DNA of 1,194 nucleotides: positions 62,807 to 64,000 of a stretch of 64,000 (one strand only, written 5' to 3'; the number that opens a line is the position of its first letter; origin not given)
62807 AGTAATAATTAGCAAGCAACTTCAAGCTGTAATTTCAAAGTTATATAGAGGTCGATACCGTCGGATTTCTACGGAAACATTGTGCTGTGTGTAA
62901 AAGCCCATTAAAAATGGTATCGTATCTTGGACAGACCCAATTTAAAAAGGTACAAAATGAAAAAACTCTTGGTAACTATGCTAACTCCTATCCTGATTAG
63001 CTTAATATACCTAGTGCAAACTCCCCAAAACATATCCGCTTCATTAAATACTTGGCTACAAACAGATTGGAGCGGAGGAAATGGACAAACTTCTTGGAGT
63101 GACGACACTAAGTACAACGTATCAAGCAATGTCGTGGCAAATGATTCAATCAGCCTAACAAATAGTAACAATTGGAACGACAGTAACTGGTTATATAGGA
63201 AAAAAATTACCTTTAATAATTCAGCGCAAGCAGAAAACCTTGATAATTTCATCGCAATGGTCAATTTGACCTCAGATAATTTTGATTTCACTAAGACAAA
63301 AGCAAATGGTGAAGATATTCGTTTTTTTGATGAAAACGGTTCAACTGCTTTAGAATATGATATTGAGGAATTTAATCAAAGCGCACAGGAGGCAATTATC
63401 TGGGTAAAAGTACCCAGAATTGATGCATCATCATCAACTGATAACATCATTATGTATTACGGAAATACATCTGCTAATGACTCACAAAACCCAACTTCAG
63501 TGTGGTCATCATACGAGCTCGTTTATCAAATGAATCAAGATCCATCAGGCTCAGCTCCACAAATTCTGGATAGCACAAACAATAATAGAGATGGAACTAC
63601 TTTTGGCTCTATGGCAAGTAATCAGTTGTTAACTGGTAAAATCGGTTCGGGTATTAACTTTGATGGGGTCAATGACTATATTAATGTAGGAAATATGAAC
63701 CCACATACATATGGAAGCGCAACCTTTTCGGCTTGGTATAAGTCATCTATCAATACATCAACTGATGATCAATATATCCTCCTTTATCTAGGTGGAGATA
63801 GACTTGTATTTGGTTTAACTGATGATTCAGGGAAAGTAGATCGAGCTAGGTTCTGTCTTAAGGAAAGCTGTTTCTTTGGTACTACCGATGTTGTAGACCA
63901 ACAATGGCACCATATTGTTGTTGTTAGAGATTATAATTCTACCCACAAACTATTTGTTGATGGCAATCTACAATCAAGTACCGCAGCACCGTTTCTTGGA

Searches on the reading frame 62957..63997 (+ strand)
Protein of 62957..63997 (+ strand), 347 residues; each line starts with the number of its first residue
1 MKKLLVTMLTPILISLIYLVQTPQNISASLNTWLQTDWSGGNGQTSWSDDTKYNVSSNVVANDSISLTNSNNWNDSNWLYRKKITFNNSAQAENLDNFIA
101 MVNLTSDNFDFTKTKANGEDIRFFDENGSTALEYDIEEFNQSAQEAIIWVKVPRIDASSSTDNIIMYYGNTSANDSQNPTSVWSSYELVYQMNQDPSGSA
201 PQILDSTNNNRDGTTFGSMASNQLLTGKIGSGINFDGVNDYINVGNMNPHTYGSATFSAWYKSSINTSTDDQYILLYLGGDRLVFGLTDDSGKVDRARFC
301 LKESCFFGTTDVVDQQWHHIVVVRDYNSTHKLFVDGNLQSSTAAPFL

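Call 44: search_protein_families(library=pfam, proteins=[window:62957-63997:+])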
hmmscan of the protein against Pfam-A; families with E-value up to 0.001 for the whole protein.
window:62957-63997:+ (347 aa): 3 families
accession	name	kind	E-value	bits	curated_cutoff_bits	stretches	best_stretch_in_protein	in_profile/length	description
PF10102.14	DUF2341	-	3.8e-18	66.2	23.4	1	117-186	1-68/84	Domain of unknown function (DUF2341)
PF13385.13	Laminin_G_3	-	1.9e-10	41.5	27.6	1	236-343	1-106/151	Concanavalin A-like lectin/glucanases superfamily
PF02210.31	Laminin_G_2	-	0.00046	21.1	22.9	0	270-344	17-81/126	Laminin G domain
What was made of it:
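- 63322..63328 (+): A T7 run inside a DUF2341/Laminin_G_3 surface-protein gene (ORF from 62957, running off the window). This is a genuine T7/T8 length polymorphism. T7 (window and run SRR26868053) keeps the gene intact. T8 (six other samples) splits it. Pfam DUF2341 at residues 117-186 spans the run (call 44).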
